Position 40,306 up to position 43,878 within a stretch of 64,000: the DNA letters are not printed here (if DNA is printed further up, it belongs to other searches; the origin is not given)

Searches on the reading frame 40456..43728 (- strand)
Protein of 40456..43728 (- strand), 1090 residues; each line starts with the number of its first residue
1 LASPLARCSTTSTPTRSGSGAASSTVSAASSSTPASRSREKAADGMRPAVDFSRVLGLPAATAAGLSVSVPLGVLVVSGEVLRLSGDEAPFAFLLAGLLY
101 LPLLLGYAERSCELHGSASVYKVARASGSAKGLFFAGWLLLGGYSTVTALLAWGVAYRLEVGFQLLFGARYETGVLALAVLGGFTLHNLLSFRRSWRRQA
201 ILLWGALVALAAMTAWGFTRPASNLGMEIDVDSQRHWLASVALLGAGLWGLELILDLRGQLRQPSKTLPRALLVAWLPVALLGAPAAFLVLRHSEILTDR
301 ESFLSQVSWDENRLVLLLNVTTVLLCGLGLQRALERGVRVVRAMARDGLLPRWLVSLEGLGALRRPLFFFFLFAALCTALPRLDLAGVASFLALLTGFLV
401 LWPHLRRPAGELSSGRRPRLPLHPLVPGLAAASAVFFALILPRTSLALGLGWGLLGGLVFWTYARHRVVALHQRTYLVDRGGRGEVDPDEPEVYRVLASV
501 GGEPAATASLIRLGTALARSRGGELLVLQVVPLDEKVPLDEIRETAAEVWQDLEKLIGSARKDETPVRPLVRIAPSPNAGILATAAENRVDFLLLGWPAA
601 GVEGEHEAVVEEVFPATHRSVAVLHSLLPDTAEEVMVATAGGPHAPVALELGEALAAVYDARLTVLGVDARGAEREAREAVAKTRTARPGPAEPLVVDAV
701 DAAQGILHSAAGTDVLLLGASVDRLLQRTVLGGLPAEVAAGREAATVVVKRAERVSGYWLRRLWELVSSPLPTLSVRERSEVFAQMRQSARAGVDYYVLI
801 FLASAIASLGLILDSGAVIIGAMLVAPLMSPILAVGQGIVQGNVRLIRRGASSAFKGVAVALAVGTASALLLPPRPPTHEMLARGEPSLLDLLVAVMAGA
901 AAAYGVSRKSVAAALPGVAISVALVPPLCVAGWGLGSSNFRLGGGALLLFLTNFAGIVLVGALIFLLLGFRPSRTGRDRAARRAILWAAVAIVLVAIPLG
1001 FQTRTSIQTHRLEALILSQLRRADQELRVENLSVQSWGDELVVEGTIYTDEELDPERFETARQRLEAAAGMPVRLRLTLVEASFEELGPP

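Call 6: search_protein_families(library=pfam, proteins=[window:40456-43728:-], max_evalue=0.01)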
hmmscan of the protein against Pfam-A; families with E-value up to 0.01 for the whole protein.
window:40456-43728:- (1090 aa): 3 families
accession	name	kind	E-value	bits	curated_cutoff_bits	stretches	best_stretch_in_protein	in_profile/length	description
PF04087.19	DUF389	-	6.9e-38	130.2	23.9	1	823-959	1-137/137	Domain of unknown function (DUF389)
PF00582.32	Usp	-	3e-08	34.8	24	1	495-599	4-113/141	Universal stress protein family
PF00324.27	AA_permease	-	0.00086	18.5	24.6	1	68-401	9-368/470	Amino acid permease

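Call 7: search_protein_families(library=ncbifam, proteins=[window:40456-43728:-], max_evalue=0.01)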
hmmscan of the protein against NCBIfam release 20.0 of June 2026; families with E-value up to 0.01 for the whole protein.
window:40456-43728:- (1090 aa): 6 families
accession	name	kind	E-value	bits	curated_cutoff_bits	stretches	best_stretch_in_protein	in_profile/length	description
TIGR00271.1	TIGR00271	domain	9.8e-34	116.6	146.5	1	794-965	5-175/175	uncharacterized hydrophobic domain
TIGR00341.1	TIGR00341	hypoth_equivalog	1.6e-25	90.2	94.75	1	790-999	110-318/325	TIGR00341 family protein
TIGR00909.1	2A0306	subfamily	1e-12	47.7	556.8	1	53-463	2-429/429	amino acid transporter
NF053761.1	BrChAATpBcaP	equivalog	2.6e-10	39.9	690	1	310-467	296-455/460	branched-chain amino acid transporter BcaP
NF008466.1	PRK11357.1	equivalog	0.00012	21.2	800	1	52-283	6-244/446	fructoselysine/psicoselysine transporter FrlA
NF041525.1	HrpD5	equivalog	0.0023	17.5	300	1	977-1085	114-226/314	HrpD5 family protein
